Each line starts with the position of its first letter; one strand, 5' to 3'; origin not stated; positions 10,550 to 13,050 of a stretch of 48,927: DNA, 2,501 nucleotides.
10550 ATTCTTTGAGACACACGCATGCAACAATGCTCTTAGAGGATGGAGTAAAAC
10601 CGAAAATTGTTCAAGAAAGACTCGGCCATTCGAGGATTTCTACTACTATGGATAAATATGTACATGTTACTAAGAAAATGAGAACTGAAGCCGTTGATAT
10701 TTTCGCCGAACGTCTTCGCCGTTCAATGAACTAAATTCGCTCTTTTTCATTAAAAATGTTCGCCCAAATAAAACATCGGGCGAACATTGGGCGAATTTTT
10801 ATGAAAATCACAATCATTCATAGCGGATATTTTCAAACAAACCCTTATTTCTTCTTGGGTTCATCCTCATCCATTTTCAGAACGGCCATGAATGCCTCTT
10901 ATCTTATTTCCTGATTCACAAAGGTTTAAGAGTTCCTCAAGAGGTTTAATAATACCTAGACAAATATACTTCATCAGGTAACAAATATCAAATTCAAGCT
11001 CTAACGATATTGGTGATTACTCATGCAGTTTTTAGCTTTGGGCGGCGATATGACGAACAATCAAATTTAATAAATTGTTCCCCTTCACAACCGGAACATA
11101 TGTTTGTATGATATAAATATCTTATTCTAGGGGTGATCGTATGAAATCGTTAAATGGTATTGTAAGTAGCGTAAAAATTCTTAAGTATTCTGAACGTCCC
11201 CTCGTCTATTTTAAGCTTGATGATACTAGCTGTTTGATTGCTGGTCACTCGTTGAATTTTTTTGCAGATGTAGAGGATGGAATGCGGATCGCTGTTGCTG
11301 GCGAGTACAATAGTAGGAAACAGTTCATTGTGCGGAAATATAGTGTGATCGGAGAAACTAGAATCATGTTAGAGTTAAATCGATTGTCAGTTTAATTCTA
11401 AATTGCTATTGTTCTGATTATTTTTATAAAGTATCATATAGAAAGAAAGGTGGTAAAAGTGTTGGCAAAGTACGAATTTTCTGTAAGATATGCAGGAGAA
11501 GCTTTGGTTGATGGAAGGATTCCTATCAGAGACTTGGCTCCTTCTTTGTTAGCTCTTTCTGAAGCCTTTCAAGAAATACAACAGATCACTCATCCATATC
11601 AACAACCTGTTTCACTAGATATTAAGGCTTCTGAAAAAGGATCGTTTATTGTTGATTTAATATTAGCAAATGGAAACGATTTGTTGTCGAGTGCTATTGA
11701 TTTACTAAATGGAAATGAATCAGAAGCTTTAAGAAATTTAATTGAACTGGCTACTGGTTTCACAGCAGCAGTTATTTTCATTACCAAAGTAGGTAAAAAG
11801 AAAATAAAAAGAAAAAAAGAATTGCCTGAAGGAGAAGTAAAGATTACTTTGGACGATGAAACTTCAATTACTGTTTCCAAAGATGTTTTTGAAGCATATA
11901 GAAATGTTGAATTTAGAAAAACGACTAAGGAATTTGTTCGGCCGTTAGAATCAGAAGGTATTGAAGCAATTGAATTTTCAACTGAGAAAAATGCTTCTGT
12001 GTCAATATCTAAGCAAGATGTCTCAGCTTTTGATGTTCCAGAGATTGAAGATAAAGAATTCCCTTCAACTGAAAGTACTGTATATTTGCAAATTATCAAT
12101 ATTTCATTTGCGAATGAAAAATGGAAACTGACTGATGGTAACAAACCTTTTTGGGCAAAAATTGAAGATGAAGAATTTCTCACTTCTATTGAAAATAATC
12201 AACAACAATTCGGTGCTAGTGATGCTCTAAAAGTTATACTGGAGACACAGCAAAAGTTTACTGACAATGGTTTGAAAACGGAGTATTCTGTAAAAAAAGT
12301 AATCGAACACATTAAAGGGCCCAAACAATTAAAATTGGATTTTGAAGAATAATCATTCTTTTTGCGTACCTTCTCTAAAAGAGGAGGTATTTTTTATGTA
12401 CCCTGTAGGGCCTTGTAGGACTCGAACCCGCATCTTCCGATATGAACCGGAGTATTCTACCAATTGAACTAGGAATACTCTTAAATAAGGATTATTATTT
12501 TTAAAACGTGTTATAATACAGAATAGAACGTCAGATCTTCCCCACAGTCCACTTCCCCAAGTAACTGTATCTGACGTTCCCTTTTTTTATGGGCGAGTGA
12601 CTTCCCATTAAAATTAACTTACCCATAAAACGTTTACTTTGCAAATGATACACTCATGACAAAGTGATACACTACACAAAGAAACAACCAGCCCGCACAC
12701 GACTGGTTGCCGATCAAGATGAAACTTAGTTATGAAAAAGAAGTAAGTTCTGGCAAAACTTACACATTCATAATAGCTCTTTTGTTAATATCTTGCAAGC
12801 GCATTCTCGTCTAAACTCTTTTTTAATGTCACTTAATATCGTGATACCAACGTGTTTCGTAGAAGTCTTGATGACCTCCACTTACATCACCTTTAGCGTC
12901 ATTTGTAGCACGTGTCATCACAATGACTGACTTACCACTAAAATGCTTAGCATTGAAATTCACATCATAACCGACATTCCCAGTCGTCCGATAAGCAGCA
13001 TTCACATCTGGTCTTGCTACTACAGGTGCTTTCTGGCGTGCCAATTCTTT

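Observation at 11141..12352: Unrecognisable two-gene cassette in the moron position next to the att region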

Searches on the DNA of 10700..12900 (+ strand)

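Call 9: search_dna_similar(query=window:10700-12800:+, collection=phages, mode=near, max_rows=20)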
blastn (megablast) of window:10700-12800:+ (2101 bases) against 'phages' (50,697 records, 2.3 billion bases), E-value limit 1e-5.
Records with a match: 2; places in all: 2; records where one place covers at least 80% of the query: 0.
Best place of each record, by identity: 60-80% 2.
By first word of the organism name: Listeria 2.
By host as written in the record: Listeria monocytogenes 2.
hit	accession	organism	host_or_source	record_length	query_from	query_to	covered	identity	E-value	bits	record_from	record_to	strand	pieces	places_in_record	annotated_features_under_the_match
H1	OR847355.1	Listeria phage LM 4-11-1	Listeria monocytogenes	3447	53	201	7%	75.2%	6e-9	69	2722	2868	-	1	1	record has no annotation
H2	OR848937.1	Listeria phage LM 4-14-1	Listeria monocytogenes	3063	53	201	7%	75.2%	6e-9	69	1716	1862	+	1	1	record has no annotation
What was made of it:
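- Tried and rejected: Nucleotide search of the region against phages gave only a 150-nt att-region match to Listeria fragments (call 9).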

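Call 22: search_rna_families(source=window, start=10700, end=12900, threshold=evalue, max_evalue=1, show_alignments=3)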
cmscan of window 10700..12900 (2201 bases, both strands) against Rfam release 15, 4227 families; matches with E-value up to 1: 1.
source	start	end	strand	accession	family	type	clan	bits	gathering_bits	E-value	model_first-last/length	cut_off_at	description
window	12415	12471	-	RF00005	tRNA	Gene; tRNA;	CL00001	20.5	29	0.45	8-63/71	no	tRNA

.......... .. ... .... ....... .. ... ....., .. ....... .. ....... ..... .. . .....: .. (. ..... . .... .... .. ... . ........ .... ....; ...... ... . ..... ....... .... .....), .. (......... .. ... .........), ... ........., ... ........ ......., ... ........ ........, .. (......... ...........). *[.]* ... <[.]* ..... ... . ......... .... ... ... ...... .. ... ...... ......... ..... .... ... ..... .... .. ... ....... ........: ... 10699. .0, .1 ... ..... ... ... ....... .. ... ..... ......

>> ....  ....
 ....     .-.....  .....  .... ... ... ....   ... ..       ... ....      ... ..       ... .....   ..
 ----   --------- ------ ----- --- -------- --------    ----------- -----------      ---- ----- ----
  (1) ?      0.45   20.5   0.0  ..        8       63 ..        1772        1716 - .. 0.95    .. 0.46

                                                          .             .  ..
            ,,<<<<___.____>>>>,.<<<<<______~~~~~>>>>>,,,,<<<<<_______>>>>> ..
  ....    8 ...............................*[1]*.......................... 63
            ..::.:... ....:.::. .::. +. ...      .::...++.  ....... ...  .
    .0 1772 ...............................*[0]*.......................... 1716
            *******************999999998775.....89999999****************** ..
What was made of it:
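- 12400..12475 (-): Fossil 3' part of a tRNA-Met gene (anticodon CAT region). It is probably the att core of the element from which the LAPAL module came. Rfam tRNA at 20.5 bits, below the gathering score (call 22).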
